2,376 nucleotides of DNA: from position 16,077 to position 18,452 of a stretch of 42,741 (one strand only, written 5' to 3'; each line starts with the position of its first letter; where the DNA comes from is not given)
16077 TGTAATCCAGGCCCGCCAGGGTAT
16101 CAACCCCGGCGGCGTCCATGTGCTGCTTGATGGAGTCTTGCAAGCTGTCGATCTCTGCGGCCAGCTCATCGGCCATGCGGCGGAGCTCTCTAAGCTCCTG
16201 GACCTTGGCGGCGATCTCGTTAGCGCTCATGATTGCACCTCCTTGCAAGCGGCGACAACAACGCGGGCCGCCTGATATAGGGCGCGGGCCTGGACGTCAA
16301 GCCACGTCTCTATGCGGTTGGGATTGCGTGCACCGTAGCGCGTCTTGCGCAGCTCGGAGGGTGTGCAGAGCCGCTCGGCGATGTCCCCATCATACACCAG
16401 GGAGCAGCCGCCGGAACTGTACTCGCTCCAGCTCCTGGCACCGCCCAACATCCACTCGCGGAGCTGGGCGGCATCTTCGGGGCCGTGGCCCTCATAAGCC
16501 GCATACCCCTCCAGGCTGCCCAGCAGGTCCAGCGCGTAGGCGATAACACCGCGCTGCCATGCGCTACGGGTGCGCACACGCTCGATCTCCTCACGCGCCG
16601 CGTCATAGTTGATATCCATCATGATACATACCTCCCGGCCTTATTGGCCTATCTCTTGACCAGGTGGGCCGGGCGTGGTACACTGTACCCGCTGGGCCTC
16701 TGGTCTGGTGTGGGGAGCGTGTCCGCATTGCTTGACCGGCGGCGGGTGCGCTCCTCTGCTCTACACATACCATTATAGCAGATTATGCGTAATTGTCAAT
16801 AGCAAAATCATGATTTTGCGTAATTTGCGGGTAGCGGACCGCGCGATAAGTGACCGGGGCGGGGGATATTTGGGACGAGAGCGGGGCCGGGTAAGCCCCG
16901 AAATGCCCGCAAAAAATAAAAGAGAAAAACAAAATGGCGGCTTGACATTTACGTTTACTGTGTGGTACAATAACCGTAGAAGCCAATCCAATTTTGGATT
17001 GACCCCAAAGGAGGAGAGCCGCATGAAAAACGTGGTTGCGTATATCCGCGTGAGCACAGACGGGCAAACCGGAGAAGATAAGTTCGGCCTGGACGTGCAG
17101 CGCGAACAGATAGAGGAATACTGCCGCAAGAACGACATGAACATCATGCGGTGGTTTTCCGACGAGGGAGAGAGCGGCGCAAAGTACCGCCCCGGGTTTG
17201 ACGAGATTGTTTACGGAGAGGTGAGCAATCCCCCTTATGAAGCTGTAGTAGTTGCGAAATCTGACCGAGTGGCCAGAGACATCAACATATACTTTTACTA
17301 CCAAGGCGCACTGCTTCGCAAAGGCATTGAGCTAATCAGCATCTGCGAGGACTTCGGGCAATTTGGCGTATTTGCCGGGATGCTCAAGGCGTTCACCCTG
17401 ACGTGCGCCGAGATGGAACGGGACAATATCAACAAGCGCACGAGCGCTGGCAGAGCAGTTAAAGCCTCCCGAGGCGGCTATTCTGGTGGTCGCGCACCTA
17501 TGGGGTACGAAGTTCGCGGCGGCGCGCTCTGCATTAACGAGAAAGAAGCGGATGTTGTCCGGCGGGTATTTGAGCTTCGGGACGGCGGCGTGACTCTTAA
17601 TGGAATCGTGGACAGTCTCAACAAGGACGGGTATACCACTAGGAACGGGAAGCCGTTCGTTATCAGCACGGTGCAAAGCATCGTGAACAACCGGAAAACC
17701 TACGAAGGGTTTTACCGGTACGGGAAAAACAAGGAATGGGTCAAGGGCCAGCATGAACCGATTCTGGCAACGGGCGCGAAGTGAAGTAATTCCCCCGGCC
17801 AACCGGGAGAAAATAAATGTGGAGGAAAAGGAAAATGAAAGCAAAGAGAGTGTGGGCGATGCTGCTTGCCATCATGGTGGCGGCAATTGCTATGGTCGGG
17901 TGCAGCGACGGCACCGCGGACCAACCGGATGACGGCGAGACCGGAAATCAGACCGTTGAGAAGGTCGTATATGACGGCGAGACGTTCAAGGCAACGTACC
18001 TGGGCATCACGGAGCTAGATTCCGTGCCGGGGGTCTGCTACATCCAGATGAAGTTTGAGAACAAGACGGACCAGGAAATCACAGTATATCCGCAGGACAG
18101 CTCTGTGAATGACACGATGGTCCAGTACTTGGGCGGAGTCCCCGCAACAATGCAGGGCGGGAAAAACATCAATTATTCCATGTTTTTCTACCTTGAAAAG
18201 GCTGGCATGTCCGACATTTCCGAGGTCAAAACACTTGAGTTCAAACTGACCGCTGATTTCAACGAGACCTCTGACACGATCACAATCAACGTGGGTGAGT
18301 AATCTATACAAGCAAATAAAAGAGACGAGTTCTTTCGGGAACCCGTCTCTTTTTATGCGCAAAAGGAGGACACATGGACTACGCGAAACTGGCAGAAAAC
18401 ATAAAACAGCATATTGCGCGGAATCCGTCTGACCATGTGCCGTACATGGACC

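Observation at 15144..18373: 3.2-kb accessory island splits terS from terL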

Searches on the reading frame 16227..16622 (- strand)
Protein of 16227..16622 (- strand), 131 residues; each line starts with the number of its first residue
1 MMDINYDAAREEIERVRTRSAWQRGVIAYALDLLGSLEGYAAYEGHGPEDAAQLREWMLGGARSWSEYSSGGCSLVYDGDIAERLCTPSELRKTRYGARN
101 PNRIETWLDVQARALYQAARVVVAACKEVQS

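Call 3: search_protein_families(library=pfam, proteins=[window:16227-16622:-], max_evalue=0.01)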
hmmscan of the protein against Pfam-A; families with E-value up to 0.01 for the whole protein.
window:16227-16622:- (131 aa): 0 families

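Call 4: search_protein_families(library=phrogs, proteins=[window:16227-16622:-], max_evalue=0.01)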
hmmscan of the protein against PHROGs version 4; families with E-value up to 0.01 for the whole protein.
window:16227-16622:- (131 aa): 0 families

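Call 21: find_homologous_proteins(query=window:16227-16622:-, max_evalue=0.001)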
Query window:16227-16622:- (131 aa): 5739 proteins with E <= 0.001 among 5795 candidates; the best 120 are listed.
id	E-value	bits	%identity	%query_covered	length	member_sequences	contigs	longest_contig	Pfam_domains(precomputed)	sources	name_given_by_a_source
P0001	1.4e-80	286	99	100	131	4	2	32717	-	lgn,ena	-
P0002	2.8e-71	256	89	100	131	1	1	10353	-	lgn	-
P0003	7.5e-71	254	87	100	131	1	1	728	-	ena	-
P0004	1.2e-70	254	87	100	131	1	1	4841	-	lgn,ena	-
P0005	1.3e-70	253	88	100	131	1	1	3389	-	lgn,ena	-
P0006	2.8e-70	252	87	100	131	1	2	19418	-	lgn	-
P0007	5.7e-70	251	88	100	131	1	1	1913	-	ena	-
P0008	6.3e-70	251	87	100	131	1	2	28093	-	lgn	-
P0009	8.9e-70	251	87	100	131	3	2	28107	-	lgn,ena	-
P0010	7.7e-68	244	83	100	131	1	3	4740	-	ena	-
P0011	1.2e-67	244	85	100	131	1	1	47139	-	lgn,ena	-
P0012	9.6e-67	241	85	99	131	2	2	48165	-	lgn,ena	-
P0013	2.0e-66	240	85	100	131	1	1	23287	-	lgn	-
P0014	4.2e-66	239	84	100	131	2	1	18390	-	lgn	-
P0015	2.5e-65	236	84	99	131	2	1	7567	-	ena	-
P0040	2.9e-42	162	64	95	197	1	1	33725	PF22147.2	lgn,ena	-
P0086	5.0e-40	154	62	94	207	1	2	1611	-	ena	-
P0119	2.2e-39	152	61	89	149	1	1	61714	-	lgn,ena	-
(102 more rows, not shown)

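Call 22: search_protein_families(library=padloc, proteins=[window:16227-16622:-], max_evalue=0.1)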
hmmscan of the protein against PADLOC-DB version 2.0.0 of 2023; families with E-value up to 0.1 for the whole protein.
window:16227-16622:- (131 aa): 0 families

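Call 23: search_protein_families(library=ncbifam, proteins=[window:16227-16622:-], max_evalue=0.1)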
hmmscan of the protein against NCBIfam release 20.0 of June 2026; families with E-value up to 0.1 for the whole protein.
window:16227-16622:- (131 aa): 0 families

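Call 26: search_solved_structures(query=A1, max_evalue=1)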
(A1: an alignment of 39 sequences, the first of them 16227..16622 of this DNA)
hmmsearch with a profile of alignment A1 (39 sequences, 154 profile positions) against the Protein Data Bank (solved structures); distinct sequences matched with E-value up to 1: 1.
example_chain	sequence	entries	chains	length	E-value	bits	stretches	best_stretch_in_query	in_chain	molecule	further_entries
8cmp_A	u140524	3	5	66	0.39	13.4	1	85-137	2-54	CBFD_NFYB_HMF domain-containing protein | Transcription factor CBF/NF-Y/archaeal histone domain-containing protein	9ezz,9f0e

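Call 27: search_protein_families(library=pfam, proteins=[P0040, P0086, P0119], max_evalue=1)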
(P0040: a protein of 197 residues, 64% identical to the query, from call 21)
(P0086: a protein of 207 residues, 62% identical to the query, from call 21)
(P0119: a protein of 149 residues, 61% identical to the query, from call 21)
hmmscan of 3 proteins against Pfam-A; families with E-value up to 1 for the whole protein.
P0040 (197 aa): 1 family
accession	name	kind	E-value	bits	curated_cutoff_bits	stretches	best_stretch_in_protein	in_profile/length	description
PF22147.1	AcrIC5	-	1.7e-21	76.5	27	1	140-188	5-53/53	Anti-CRISPR protein AcrIC5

P0086 (207 aa): 0 families

P0119 (149 aa): 1 family
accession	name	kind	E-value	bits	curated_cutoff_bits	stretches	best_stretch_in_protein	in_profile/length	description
PF25185.1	Tad3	-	0.0025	18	27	1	50-135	9-87/119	Type I Thoeris inhibitor Tad3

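Call 28: search_protein_families(library=pfam, alignment_id=A1, max_evalue=1)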
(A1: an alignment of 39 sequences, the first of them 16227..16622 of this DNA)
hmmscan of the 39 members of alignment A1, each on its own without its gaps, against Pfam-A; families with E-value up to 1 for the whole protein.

A. member 1, window:16227-16622:- (131 aa): 0 families

B. families by the number of members that match (of 39 scanned): 12 families
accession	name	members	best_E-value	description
PF25185.1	Tad3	8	0.0025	Type I Thoeris inhibitor Tad3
PF20737.2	Glyco_hydro127C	3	0.0036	Glycoside hydrolase family 127 C-terminal domain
PF21828.1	DUF6888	2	0.05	Domain of unknown function (DUF6888)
PF22147.1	AcrIC5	1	1.7e-21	Anti-CRISPR protein AcrIC5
PF00226.36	DnaJ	1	3.2e-07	DnaJ domain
PF09681.16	Phage_rep_org_N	1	0.017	N-terminal phage replisome organiser (Phage_rep_org_N)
PF00729.24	Viral_coat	1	0.053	Viral coat protein (S domain)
PF02281.22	Dimer_Tnp_Tn5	1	0.058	Transposase Tn5 dimerisation domain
PF19916.4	VMAP-M0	1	0.079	vWA-MoxR associated protein middle region 0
PF00133.28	tRNA-synt_1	1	0.1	tRNA synthetases class I (I, L, M and V)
PF23558.1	TPR_P4H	1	0.1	Prolyl 4-hydroxylase peptide-substrate-binding domain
PF22205.1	Csm6_6H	1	0.17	Csm6 6H domain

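Call 32: predict_structure(alignment_id=A1)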
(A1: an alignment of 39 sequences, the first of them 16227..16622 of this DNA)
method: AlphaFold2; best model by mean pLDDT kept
length: 131 residues; sequences in the alignment: 39
mean_pLDDT: 82.7   pTM: 0.76
mean pLDDT of the five models: 82.7, 78.6, 77.4, 74.2, 73.5
residues with pLDDT >= 90: 31; 70-90: 89; 50-70: 10; < 50: 1
segments of 3 or more residues with pLDDT < 50: none
pLDDT, mean of each block of 10 residues (from residue 1): 88 90 90 90 87 84 70 63 80 76 79 89 90 75
secondary structure, 60 per line:
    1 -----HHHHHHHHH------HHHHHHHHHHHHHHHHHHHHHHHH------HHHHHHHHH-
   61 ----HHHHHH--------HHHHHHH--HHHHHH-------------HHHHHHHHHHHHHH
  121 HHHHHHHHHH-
elements in order: H6-14 H21-44 H51-59 H65-70 H79-85 H88-93 H107-130

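Call 35: fold_search(model_id=the predicted structure, library=pdb)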
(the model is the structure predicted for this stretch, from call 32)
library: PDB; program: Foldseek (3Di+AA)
matches with E <= 10: 132; with E <= 0.001: 0
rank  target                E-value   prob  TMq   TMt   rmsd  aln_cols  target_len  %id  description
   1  5v7b_B                7.8e-01  0.14  0.24  0.22  15.7       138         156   14  Crystal structure of Influenza A virus matrix protein M1 (NLS-88E) (released 2017-04-12)
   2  5v7s_C                1.1e+00  0.14  0.26  0.23  14.7       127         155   14  Crystal structure of Influenza A virus matrix protein M1 (NLS-88E, pH 6.2) (released 2017-04-12)
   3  1aa7_A                1.1e+00  0.08  0.21  0.18  14.5       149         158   14  INFLUENZA VIRUS MATRIX PROTEIN CRYSTAL STRUCTURE AT PH 4.0 (released 1998-01-28)
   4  3md2_A                1.1e+00  0.13  0.25  0.24  14.8       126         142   15  Crystal structure of the matrix protein 1 from influenza A virus (A/California/04/2009 (H1N1)) (released 2010-04-28)
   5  5v8a                  1.3e+00  0.09  0.22  0.21  15.5       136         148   15  Crystal structure of Influenza A virus matrix protein M1 (NLS-88R, pH 7.3) (released 2017-04-19)
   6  5v7s_B                1.5e+00  0.12  0.25  0.23  14.7       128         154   14  Crystal structure of Influenza A virus matrix protein M1 (NLS-88E, pH 6.2) (released 2017-04-12)
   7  6z5l                  1.7e+00  0.10  0.26  0.16  13.9       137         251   13  Helical reconstruction of influenza A virus M1 in complex with nucleic acid. (released 2020-10-14)
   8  1aa7_B                1.8e+00  0.11  0.27  0.24  14.8       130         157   16  INFLUENZA VIRUS MATRIX PROTEIN CRYSTAL STRUCTURE AT PH 4.0 (released 1998-01-28)
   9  2z16_A                1.9e+00  0.10  0.25  0.23  14.2       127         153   12  Crystal structure of Matrix protein 1 from influenza A virus A/crow/Kyoto/T1/2004(H5N1) (released 2008-05-13)
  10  5cqe_A                1.9e+00  0.09  0.25  0.22  14.8       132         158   15  2.1 Angstrom resolution crystal structure of matrix protein 1 (M1; residues 1-164) from Influenza A virus (A/Puerto Ri (released 2015-08-05)
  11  8iys_R                2.0e+00  0.10  0.27  0.16  12.1       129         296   11  TUG891-bound FFAR4 in complex with Gq (released 2023-06-21)
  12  6i3h_B                2.0e+00  0.09  0.25  0.22  14.7       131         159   14  Crystal structure of influenza A virus M1 N-terminal domain (G18A mutation) (released 2019-09-18)
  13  4gkf_B                2.0e+00  0.05  0.16  0.15  16.4       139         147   14  Crystal structure and characterization of Cmr5 protein from Pyrococcus furiosus (released 2013-01-23)
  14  4hdc_A                2.1e+00  0.05  0.21  0.15  15.6       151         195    9  Discovery of Selective and Potent Inhibitors of Gram-positive Bacterial Thymidylate Kinase (TMK: Compound 41) (released 2012-10-24)
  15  6i3h_A                2.2e+00  0.08  0.23  0.20  14.4       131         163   14  Crystal structure of influenza A virus M1 N-terminal domain (G18A mutation) (released 2019-09-18)
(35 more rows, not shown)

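Call 36: fold_search(model_id=the predicted structure, library=viral)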
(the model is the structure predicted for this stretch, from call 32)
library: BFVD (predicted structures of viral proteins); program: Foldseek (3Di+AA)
matches with E <= 10: 130; with E <= 0.001: 0
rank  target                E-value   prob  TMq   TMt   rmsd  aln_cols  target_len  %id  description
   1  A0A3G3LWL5            5.3e-01  0.18  0.27  0.22  11.2       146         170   14  Uncharacterized protein [Corynebacterium phage Kimchi1738]
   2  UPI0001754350         8.0e-01  0.13  0.24  0.20  15.5       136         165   12  (no name look-up for this kind of identifier)
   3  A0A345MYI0            8.9e-01  0.15  0.23  0.15   8.2       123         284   11  (no name in the UniProt tables at hand)
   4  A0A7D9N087            8.9e-01  0.12  0.22  0.20  14.7       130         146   12  (no name in the UniProt tables at hand)
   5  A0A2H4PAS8            1.2e+00  0.08  0.22  0.22  11.4       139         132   12  (no name in the UniProt tables at hand)
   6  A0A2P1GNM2            1.2e+00  0.11  0.26  0.16  15.5       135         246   14  M1 [Wuhan spiny eel influenza virus]
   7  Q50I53                1.3e+00  0.12  0.26  0.27  15.6       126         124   10  Uncharacterized protein [Acidianus rod-shaped virus 1]
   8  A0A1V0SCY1            1.4e+00  0.08  0.23  0.18  16.1       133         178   10  Uncharacterized protein [Indivirus ILV1]
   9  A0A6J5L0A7            1.6e+00  0.08  0.23  0.07  17.9       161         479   12  Caudovirus, tape measure, N-terminal [uncultured Caudovirales phage]
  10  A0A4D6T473            2.0e+00  0.08  0.26  0.24  12.8       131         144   12  (no name in the UniProt tables at hand)
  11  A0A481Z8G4            2.3e+00  0.08  0.25  0.20  15.4       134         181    9  Uncharacterized protein [Pithovirus LCPAC304]
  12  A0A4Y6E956            2.5e+00  0.15  0.32  0.36  11.4       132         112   14  (no name in the UniProt tables at hand)
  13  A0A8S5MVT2            2.5e+00  0.15  0.33  0.35   7.1       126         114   17  Uncharacterized protein [Caudovirales sp. ctUL28]
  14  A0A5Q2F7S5            2.5e+00  0.08  0.26  0.18  20.9       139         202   14  Tail completion protein [Klebsiella phage UPM 2146]
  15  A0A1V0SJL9            2.5e+00  0.05  0.22  0.17  16.2       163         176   12  Uncharacterized protein [Klosneuvirus KNV1]
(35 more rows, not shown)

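Call 40: find_encoding_contigs(protein=P0119, flank=8000, max_places=2)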
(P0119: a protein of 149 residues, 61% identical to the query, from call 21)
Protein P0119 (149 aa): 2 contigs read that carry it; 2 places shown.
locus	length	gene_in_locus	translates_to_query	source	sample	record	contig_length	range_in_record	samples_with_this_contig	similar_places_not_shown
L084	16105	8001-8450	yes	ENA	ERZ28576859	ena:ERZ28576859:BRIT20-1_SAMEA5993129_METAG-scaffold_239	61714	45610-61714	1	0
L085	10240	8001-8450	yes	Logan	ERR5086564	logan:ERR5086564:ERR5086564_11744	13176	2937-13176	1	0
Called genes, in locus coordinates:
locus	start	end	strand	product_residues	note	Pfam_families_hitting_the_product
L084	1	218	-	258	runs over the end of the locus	-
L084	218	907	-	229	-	-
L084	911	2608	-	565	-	PF16510:P22_portal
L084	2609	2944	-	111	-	-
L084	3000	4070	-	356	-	PF13290:CHB_HEX_C_1, PF13287:Fn3_assoc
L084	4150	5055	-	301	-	-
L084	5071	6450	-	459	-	PF03237:Terminase_6N, PF04466:Terminase_3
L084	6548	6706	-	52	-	PF14205:Cys_rich_KTR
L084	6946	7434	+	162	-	-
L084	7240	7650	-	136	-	-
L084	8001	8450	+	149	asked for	-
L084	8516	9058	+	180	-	-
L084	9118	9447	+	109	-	-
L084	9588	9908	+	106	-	-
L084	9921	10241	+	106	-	-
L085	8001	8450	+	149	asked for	-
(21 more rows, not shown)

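Call 41: find_encoding_contigs(protein=P0040, flank=8000, max_places=2)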
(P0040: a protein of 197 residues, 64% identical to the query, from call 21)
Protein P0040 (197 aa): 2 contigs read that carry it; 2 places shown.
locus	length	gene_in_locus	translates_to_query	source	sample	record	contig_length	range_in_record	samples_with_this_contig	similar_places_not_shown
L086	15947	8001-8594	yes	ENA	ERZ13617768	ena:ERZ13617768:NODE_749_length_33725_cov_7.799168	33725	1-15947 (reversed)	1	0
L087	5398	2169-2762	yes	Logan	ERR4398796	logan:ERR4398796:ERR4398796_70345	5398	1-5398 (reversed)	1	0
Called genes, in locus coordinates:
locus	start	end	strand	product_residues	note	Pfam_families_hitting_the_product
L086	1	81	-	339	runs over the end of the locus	PF17236:SU10_MCP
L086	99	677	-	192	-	-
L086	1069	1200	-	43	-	-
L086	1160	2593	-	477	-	PF05133:SPP1_portal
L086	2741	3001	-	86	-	-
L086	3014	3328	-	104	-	PF14213:DUF4325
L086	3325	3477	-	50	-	-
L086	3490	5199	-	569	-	PF22530:Terminase-T7_RNaseH-like (weak)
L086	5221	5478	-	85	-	-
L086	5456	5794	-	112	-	PF13518:HTH_28 (faint), PF13542:HTH_Tnp_ISL3 (faint), PF04545:Sigma70_r4 (faint), PF08281:Sigma70_r4_2 (faint), PF13384:HTH_23 (faint), PF13412:HTH_24 (faint), PF13551:HTH_29 (faint)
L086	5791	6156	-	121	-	PF00239:Resolvase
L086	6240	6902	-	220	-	-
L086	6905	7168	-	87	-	-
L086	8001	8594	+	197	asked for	PF22147:AcrIC5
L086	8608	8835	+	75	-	-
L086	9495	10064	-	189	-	PF16677:GP3_package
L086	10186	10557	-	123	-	-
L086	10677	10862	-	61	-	-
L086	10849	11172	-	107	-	-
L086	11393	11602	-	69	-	-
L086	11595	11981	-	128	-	PF04448:DUF551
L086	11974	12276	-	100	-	-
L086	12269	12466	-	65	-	-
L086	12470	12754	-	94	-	-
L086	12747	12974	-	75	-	-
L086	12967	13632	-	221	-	-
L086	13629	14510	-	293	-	PF01507:PAPS_reduct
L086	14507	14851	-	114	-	-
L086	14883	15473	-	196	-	-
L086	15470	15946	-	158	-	?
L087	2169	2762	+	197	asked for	PF22147:AcrIC5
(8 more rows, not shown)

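Call 81: search_protein_families(library=phrogs, proteins=[window:16227-16622:-], max_evalue=0.01)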
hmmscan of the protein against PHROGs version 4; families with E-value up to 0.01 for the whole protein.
window:16227-16622:- (131 aa): 0 families

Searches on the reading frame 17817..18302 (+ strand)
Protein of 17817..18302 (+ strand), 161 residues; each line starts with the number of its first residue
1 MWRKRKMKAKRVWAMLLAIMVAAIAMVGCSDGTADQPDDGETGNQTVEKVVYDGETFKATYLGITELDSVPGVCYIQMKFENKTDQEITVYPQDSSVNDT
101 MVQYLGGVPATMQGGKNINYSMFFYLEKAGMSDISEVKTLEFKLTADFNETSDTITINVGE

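Call 3: search_protein_families(library=pfam, proteins=[window:17817-18302:+], max_evalue=0.01)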
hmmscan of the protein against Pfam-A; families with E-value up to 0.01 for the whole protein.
window:17817-18302:+ (161 aa): 0 families

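Call 4: search_protein_families(library=phrogs, proteins=[window:17817-18302:+], max_evalue=0.01)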
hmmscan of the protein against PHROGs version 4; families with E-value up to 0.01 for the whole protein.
window:17817-18302:+ (161 aa): 2 families
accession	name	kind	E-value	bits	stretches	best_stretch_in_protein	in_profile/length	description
phrog_3641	-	unknown function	0.0013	20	1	6-56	3-49/69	-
phrog_3727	-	unknown function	0.002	19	1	40-150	80-191/209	-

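Call 22: search_protein_families(library=padloc, proteins=[window:17817-18302:+], max_evalue=0.1)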
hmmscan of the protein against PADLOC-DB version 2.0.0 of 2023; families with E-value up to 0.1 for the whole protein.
window:17817-18302:+ (161 aa): 0 families

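Call 23: search_protein_families(library=ncbifam, proteins=[window:17817-18302:+], max_evalue=0.1)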
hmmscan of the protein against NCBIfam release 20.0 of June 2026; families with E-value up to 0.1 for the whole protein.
window:17817-18302:+ (161 aa): 3 families
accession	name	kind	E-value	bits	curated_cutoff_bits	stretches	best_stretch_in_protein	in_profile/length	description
NF058595.1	invert_tail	domain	0.0062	16.9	37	1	4-42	45-84/113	lipo-invert putative C-terminal anchoring domain-containing protein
NF041844.1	lipo_RadB_fam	equivalog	0.0063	16.6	70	1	10-46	3-36/180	RadB family lipoprotein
NF040901.1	SeO3_TeO2_ExtH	equivalog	0.0068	15.4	200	1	12-51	7-46/430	selenite/tellurite reduction operon rhodanese-like protein ExtH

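Call 27: search_protein_families(library=pfam, proteins=[window:17817-18302:+], max_evalue=1)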
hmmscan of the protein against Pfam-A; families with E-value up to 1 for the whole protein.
window:17817-18302:+ (161 aa): 3 families
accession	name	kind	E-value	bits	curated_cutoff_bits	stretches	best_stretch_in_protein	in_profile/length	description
PF07486.17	Hydrolase_2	-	0.097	13.8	27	0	68-129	25-78/100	Cell Wall Hydrolase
PF24052.1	Phage_lipoprotein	-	0.17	12.3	27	1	16-33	7-24/80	Phage lipoprotein family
PF23905.1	DUF7247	-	0.18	12.9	27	1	67-87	18-39/106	Domain of unknown function (DUF7247)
